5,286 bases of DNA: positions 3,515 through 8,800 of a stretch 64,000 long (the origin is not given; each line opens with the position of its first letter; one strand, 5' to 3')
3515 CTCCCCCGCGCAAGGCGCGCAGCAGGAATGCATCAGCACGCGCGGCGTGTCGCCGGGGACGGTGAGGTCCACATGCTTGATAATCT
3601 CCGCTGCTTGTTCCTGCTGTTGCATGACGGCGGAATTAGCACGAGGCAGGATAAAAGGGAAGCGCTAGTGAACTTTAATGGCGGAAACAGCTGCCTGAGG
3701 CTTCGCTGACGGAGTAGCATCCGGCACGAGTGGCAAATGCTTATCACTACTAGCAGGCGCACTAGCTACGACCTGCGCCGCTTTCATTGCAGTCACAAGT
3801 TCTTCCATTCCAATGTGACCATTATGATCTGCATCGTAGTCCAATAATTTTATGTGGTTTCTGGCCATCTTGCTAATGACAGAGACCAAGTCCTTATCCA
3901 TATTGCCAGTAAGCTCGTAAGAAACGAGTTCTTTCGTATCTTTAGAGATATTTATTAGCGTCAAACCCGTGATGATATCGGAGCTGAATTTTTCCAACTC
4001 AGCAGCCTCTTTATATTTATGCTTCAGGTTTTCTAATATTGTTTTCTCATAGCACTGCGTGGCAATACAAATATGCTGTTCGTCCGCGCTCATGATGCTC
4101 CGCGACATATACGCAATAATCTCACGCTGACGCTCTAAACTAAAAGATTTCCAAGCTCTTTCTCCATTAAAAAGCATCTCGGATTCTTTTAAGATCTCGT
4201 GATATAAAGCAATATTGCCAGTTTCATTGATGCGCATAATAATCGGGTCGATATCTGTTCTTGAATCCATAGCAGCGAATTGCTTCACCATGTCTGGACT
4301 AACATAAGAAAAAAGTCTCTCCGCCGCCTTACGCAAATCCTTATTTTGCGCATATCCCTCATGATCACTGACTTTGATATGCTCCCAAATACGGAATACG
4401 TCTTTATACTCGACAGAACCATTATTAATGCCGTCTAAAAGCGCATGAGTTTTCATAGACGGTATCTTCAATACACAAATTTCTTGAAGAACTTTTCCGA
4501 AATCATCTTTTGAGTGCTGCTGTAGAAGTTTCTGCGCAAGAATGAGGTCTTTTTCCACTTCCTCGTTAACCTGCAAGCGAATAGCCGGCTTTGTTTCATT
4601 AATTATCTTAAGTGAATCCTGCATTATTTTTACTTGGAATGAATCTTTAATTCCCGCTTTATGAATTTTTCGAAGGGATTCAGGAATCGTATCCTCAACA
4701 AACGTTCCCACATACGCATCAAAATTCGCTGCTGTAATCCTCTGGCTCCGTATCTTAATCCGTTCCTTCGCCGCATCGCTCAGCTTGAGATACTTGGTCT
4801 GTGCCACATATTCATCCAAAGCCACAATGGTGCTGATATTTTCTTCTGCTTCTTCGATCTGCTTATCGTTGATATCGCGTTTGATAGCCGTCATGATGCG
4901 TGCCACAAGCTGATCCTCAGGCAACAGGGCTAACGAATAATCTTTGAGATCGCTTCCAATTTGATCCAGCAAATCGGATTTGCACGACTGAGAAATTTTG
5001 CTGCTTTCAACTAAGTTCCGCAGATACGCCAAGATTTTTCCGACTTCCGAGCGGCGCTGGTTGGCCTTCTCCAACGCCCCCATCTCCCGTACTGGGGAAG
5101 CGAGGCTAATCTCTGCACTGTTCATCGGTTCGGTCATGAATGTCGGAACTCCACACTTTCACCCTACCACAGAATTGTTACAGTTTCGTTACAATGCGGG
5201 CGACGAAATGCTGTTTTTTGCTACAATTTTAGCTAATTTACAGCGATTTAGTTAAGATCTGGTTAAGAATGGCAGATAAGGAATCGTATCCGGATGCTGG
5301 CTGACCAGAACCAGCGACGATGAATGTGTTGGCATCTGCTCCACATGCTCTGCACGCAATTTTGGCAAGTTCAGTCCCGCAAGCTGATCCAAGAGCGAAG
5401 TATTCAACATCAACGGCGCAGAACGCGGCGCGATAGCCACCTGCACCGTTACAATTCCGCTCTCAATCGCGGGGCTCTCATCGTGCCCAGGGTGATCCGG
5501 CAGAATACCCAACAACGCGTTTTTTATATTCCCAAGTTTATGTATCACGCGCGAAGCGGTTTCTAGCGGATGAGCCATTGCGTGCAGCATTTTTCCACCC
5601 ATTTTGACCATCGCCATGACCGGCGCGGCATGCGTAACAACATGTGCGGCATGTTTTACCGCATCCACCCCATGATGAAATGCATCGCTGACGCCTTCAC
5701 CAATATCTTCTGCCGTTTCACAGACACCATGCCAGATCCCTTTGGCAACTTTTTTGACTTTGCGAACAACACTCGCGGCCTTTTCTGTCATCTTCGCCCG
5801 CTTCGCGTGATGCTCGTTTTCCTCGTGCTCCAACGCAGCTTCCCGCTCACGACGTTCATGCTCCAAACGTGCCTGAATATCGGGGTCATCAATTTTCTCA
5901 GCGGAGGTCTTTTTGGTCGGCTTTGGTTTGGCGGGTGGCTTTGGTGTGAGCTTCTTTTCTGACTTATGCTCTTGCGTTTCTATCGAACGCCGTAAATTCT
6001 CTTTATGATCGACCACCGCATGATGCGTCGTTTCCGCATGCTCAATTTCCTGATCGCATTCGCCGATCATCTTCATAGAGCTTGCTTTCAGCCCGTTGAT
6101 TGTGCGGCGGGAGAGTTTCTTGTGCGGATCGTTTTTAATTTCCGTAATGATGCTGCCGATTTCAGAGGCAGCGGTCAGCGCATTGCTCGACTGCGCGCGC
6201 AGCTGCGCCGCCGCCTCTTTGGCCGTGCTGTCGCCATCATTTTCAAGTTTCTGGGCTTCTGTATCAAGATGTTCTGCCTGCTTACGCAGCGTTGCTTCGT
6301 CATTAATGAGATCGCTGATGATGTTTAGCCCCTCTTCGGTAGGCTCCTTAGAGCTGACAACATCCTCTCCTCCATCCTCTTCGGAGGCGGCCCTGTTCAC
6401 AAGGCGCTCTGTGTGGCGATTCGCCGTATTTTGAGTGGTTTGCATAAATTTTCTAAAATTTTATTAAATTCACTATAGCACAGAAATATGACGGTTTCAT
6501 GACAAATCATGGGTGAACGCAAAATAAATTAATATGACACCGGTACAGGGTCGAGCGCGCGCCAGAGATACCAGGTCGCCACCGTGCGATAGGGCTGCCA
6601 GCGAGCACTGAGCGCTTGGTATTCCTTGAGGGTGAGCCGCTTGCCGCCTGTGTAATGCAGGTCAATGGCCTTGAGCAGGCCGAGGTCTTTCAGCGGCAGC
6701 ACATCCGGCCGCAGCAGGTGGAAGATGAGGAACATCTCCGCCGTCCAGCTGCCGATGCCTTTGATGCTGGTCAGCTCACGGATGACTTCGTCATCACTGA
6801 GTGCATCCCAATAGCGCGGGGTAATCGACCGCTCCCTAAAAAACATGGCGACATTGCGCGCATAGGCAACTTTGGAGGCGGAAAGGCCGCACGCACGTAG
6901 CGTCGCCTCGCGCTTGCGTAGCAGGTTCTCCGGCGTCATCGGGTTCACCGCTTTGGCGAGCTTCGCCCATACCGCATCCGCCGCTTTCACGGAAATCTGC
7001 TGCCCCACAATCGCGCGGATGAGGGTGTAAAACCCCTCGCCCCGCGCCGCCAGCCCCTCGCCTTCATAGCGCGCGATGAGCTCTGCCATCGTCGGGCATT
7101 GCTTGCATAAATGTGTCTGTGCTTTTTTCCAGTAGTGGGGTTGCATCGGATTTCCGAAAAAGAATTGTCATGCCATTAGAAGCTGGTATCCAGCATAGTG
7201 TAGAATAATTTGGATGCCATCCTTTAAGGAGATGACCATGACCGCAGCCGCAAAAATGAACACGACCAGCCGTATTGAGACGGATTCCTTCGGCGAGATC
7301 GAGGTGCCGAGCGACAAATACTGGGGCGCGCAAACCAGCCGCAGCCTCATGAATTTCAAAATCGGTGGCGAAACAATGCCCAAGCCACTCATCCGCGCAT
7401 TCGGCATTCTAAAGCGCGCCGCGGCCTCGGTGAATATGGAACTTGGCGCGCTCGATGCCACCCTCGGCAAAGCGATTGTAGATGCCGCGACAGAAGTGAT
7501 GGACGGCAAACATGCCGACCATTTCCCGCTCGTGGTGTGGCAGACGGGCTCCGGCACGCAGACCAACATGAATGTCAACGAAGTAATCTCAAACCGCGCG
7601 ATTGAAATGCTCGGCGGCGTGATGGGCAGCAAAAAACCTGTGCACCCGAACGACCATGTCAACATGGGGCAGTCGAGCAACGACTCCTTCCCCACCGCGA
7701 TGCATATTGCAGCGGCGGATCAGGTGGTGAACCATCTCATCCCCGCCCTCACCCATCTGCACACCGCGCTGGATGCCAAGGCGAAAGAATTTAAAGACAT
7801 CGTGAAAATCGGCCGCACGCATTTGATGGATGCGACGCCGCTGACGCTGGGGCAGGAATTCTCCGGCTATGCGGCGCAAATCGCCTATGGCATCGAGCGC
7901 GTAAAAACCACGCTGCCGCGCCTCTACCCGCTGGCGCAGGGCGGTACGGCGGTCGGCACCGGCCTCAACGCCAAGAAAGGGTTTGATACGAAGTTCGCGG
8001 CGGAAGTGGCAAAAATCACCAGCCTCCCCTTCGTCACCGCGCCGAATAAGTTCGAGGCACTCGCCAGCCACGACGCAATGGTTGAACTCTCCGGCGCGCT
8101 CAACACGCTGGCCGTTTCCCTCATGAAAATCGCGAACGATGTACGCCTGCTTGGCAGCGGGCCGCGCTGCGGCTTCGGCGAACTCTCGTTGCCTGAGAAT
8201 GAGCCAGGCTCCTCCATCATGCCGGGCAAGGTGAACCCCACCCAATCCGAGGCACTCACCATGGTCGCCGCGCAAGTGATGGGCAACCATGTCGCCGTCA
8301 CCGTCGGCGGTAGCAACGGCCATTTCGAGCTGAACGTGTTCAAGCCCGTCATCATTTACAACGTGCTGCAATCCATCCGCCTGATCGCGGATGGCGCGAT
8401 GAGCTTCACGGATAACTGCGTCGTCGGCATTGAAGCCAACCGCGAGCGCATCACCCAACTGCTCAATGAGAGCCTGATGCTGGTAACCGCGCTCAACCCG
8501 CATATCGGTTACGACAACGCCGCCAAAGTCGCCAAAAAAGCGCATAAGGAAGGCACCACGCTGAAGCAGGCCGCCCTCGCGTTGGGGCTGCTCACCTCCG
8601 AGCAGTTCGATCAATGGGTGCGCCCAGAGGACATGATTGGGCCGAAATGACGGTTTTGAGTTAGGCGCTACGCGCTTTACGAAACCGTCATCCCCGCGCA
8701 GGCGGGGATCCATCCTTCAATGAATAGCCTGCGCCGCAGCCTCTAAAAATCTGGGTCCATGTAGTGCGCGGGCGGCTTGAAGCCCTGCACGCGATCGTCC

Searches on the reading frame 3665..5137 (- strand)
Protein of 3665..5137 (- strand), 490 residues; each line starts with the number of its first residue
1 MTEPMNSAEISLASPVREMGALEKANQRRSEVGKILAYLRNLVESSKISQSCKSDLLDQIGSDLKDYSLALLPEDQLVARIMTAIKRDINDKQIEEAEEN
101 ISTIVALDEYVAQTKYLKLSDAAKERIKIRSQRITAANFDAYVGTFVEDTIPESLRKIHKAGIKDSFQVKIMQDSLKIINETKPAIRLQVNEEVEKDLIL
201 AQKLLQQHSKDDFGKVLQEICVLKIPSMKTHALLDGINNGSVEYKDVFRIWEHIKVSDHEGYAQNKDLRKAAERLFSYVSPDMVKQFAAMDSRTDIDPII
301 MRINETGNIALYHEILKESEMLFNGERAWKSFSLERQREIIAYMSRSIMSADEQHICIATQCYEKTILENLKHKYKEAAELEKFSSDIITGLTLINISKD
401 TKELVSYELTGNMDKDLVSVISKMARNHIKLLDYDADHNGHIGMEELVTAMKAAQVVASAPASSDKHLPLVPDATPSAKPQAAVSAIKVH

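Call 8: search_protein_families(library=pfam, proteins=[window:3665-5137:-], max_evalue=0.01)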
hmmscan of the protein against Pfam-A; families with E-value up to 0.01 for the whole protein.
window:3665-5137:- (490 aa): 1 family
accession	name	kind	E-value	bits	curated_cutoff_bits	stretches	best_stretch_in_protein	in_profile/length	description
PF00036.39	EF-hand_1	-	0.0013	18.6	25.4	1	433-453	8-28/29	EF hand domain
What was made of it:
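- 3665..5137 (-): Target: 490-aa orphan with one EF-hand-like loop (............). EF-hand_1 E=0.0013, below the Pfam cut-off (call 8).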

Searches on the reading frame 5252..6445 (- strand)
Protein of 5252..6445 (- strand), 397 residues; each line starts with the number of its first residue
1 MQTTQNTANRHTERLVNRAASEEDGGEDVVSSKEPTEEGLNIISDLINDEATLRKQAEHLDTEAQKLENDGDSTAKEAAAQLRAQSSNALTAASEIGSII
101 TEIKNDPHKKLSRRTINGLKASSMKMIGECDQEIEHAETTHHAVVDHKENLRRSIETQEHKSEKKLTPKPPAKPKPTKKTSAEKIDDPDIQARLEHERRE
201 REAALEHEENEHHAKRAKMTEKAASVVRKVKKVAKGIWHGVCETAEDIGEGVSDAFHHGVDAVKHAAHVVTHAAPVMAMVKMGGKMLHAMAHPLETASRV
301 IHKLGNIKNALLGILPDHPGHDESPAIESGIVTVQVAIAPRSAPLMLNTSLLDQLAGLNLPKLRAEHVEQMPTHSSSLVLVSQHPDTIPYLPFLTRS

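Call 8: search_protein_families(library=pfam, proteins=[window:5252-6445:-], max_evalue=0.01)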
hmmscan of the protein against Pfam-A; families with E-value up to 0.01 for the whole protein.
window:5252-6445:- (397 aa): 0 families
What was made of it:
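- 5252..6445 (-): Target: 397-aa hydrophilic, His-rich orphan. No Pfam hit (call 8).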

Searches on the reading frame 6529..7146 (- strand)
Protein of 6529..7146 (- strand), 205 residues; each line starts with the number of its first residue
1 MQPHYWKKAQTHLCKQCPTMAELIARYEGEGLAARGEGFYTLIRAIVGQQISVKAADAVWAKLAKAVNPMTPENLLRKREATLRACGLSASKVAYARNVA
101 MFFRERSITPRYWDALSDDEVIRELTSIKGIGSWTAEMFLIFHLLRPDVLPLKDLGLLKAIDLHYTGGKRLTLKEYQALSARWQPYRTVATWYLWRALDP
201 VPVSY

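Call 11: search_protein_families(library=ncbifam, proteins=[window:6529-7146:-], max_evalue=0.001)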
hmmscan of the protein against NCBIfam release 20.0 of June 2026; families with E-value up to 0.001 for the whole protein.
window:6529-7146:- (205 aa): 1 family
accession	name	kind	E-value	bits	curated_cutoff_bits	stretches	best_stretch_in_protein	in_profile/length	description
NF007641.0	PRK10308.1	equivalog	1.4e-06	28.1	229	1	37-197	112-274/285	DNA-3-methyladenine glycosylase 2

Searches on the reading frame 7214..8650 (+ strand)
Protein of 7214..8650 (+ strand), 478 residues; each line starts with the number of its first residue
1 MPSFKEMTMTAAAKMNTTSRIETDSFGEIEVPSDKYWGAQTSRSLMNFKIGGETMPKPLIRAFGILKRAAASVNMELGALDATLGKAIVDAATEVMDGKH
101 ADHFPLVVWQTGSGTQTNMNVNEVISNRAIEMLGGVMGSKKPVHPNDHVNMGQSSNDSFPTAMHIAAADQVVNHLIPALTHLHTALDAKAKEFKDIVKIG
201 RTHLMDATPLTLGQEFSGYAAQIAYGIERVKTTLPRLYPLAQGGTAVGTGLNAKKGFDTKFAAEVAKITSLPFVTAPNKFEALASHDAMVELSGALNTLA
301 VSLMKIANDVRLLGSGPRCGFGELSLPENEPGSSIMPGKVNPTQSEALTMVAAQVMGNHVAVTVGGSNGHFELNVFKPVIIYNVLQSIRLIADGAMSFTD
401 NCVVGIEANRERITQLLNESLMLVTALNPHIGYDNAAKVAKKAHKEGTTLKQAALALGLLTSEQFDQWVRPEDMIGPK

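Call 11: search_protein_families(library=ncbifam, proteins=[window:7214-8650:+], max_evalue=0.001)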
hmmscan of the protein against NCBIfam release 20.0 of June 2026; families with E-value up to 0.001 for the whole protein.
window:7214-8650:+ (478 aa): 19 families
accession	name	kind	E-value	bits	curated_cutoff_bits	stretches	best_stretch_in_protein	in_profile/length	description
TIGR00979.1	fumC_II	equivalog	1.4e-242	805.3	664.75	1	20-476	2-458/458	class II fumarate hydratase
NF009089.0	PRK12425.1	equivalog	2.4e-211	702.5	840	1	19-476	2-459/464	class II fumarate hydratase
NF008909.0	PRK12273.1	subfamily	4e-164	547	510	1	17-477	3-464/474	aspartate ammonia-lyase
TIGR00839.1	aspA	equivalog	7.4e-148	493.3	681.2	1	20-477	1-459/468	aspartate ammonia-lyase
NF011092.0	PRK14515.1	subfamily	4.6e-139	464.3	876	1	12-477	4-468/479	aspartate ammonia-lyase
TIGR00928.1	purB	equivalog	4.4e-29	101.5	326.2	1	146-426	88-360/436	adenylosuccinate lyase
NF006554.0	PRK09053.1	equivalog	4e-24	85.2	595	1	146-449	100-400/453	3-carboxy-cis,cis-muconate cycloisomerase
TIGR00838.1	argH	equivalog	3.2e-19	69.3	279.5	1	148-362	100-304/455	argininosuccinate lyase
TIGR02426.1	protocat_pcaB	equivalog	8.6e-18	64.3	355.75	1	74-356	28-289/338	3-carboxy-cis,cis-muconate cycloisomerase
NF052536.2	CoM_syn_XcbD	exception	3e-15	55.9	600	1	149-475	101-432/443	3-sulfopropionylcysteine synthase XcbD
NF006500.1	PRK08937.2-4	subfamily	1.3e-14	53.9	626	1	146-419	98-362/448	adenylosuccinate lyase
NF006764.0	PRK09285.1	equivalog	5.9e-14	51.3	446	1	147-346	115-308/456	adenylosuccinate lyase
NF052556.1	NtrsucLyaStm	equivalog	7.1e-13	48.2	650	1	80-417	50-381/466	nitrosuccinate lyase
NF004631.0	PRK05975.1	equivalog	1e-12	47.7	371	1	146-352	99-292/352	3-carboxy-cis,cis-muconate cycloisomerase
NF052535.1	CoM_syn_XcbC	exception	2.3e-12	46.4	575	1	154-429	110-373/495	2-phosphosulfolactate phosphatase XcbC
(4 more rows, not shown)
